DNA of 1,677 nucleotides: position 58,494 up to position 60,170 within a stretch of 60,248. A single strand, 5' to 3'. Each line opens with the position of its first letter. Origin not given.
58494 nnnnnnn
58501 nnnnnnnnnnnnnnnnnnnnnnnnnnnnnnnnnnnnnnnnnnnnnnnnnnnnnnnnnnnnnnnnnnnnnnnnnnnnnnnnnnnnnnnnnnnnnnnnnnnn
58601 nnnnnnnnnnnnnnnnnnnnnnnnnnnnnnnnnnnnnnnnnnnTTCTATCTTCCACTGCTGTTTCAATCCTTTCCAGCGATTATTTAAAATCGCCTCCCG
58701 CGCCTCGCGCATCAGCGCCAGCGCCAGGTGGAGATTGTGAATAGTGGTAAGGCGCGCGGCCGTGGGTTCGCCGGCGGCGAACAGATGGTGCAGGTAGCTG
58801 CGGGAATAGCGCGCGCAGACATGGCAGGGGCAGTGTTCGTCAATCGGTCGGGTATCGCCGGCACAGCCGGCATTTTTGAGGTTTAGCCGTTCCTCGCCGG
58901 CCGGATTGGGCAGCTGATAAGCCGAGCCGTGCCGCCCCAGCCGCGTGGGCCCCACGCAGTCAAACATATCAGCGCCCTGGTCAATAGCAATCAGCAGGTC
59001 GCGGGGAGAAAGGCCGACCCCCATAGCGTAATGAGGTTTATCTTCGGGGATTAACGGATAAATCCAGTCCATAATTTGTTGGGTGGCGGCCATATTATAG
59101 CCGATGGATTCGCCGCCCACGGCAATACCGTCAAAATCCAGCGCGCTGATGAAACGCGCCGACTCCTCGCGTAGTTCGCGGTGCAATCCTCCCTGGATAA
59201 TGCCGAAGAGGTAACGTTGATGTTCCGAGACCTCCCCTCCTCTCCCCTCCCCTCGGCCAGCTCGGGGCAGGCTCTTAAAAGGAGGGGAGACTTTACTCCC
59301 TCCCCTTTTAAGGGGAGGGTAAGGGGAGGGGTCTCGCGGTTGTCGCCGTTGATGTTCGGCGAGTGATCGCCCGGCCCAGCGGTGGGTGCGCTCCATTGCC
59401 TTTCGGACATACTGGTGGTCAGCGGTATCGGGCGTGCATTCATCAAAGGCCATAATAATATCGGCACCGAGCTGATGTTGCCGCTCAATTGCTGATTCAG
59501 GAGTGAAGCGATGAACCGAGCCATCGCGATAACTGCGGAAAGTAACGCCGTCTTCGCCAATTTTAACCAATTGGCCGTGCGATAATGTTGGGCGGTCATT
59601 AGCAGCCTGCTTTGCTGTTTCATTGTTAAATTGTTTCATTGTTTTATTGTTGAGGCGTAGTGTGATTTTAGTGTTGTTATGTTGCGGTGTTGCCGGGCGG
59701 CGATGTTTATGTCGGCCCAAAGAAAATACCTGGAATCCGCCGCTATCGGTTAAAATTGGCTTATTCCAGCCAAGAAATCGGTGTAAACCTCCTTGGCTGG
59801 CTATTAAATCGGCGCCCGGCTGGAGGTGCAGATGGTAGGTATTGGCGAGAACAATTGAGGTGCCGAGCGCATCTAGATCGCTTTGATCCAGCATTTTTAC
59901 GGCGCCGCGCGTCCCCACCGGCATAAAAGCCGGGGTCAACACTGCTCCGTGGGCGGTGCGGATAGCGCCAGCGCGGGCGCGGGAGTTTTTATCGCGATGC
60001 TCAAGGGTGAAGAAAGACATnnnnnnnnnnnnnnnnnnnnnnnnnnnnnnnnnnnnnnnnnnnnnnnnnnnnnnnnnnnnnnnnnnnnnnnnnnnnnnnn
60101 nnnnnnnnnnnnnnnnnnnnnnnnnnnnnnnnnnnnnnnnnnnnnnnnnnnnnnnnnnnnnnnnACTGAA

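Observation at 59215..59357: Mobile palindromic element inserted in-frame into tgt with an 11-bp target-site duplication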

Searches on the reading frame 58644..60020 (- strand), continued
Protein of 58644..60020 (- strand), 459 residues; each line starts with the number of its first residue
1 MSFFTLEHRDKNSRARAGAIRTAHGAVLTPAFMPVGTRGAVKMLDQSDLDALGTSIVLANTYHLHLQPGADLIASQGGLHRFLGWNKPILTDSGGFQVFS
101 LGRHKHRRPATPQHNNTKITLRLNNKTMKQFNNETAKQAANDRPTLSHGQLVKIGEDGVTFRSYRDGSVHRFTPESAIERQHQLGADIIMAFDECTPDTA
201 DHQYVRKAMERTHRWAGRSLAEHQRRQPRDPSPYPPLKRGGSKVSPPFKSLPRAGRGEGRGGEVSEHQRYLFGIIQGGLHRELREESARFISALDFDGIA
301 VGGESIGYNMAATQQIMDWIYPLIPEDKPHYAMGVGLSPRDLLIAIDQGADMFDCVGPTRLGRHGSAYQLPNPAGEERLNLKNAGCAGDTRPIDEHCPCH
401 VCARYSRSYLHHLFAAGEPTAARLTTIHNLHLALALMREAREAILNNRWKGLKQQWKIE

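Call 54: predict_structure(alignment_id=A1)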
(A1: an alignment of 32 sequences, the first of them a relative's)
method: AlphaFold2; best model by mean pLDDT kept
length: 459 residues; sequences in the alignment: 32
mean_pLDDT: 79.7   pTM: 0.79
mean pLDDT of the five models: 79.7, 78.8, 78.5, 78.3, 78.3
residues with pLDDT >= 90: 230; 70-90: 115; 50-70: 35; < 50: 79
segments of 3 or more residues with pLDDT < 50: 38-41, 98-146, 238-261
pLDDT, mean of each block of 10 residues (from residue 1): 92 95 95 69 74 87 58 82 88 59 40 34 32 34 46 86 76 89 89 88 95 96 88 52 42 42 70 94 98 97 83 93 96 87 94 87 92 91 96 94 97 95 93 95 96 90
secondary structure, 60 per line:
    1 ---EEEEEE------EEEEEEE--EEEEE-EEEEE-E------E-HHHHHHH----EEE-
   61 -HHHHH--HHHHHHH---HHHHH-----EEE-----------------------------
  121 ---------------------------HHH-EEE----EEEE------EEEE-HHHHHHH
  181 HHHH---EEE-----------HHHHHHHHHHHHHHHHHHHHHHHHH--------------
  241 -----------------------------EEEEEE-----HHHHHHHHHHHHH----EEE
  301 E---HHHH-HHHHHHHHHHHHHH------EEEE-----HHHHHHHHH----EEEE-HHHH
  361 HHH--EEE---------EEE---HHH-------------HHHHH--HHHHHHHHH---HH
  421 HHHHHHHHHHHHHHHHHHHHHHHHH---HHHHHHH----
elements in order: E4-9 E16-22 E25-29 E31-35 H46-52 E57-59 H62-66 H69-75 H79-83 E89-91 E152-154 E159-162 E169-172 H174-184 E188-190 H202-226 E270-275 H281-293 E298-301 H305-308 H310-323 E330-333 H339-347 E352-355 H357-363 E366-368 E378-380 H400-404 H407-415 H419-445 H449-455
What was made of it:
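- On Rickettsia palindromic elements (as a functional class: in-frame palindromic repeats): The AlphaFold2 model gives coil at 227-269 between helix 202-226 and strand 270-275, with pLDDT below 50 at 238-261 (call 54).
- AlphaFold2: helix 202-226, coil 227-269 with pLDDT below 50 at 238-261, strand 270-275 (call 54).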

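Call 61: find_encoding_contigs(protein=P0034, flank=3000, max_places=1)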
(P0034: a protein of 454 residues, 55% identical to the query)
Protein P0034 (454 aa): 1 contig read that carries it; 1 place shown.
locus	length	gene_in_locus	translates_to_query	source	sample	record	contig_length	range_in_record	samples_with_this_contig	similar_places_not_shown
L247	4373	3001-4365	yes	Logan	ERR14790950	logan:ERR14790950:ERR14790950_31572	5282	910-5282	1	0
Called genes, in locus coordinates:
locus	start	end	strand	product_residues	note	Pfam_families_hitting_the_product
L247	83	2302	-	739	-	PF00580:UvrD-helicase, PF01443:Viral_helicase1 (faint), PF13245:AAA_19, PF13604:AAA_30 (faint), PF13087:AAA_12 (faint), PF13361:UvrD_C, PF13538:UvrD_C_2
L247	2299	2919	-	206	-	-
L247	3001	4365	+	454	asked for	PF01702:TGT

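Call 62: find_encoding_contigs(protein=P0084, flank=2000, max_places=1)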
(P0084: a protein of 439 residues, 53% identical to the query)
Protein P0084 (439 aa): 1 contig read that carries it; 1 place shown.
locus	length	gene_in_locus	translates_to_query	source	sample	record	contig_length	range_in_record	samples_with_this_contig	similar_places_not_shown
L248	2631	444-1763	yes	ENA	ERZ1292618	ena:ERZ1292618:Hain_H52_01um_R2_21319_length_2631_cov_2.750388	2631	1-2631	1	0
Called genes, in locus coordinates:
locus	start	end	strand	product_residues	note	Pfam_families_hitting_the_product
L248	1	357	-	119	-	?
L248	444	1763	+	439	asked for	PF01702:TGT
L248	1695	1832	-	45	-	-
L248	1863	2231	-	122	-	-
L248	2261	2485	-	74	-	-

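Call 79: find_encoding_contigs(protein=P0036, flank=1500, max_places=1)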
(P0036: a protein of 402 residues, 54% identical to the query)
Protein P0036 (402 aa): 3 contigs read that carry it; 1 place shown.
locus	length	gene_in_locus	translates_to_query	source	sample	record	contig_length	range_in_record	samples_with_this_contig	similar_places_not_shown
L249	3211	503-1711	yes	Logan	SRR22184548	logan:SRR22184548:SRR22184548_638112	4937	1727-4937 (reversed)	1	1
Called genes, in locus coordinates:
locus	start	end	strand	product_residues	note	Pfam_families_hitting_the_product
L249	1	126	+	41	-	?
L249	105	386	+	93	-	-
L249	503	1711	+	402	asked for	PF01702:TGT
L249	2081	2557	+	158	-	PF02590:SPOUT_MTase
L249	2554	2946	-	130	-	-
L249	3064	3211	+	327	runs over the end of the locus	PF00579:tRNA-synt_1b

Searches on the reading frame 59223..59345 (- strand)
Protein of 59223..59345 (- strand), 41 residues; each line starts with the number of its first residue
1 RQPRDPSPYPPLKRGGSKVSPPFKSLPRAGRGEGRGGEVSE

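Call 57: find_homologous_proteins(query=window:59223-59345:-, max_evalue=10)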
Query seq(41 aa): no candidate shares three 5-residue words with the query. No homologue found.

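Call 83: search_protein_representatives(protein=window:59226-59339:-)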
Query: 38 residues. Proteins with E-value up to 0.001 (for the whole library): 0; up to 1e-10: 0; up to 1e-30: 0. The best 0 are listed.
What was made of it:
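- The peptide word search (call 57) and the phmmer search of 1.8 billion representatives (call 83) found nothing, though both are weak tests for a short low-complexity query.
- Tried and rejected: Peptide searches with the insert: the word-indexed search found no candidate (call 57), and phmmer against 1.8 billion representatives found nothing at E<=0.001 (call 83).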
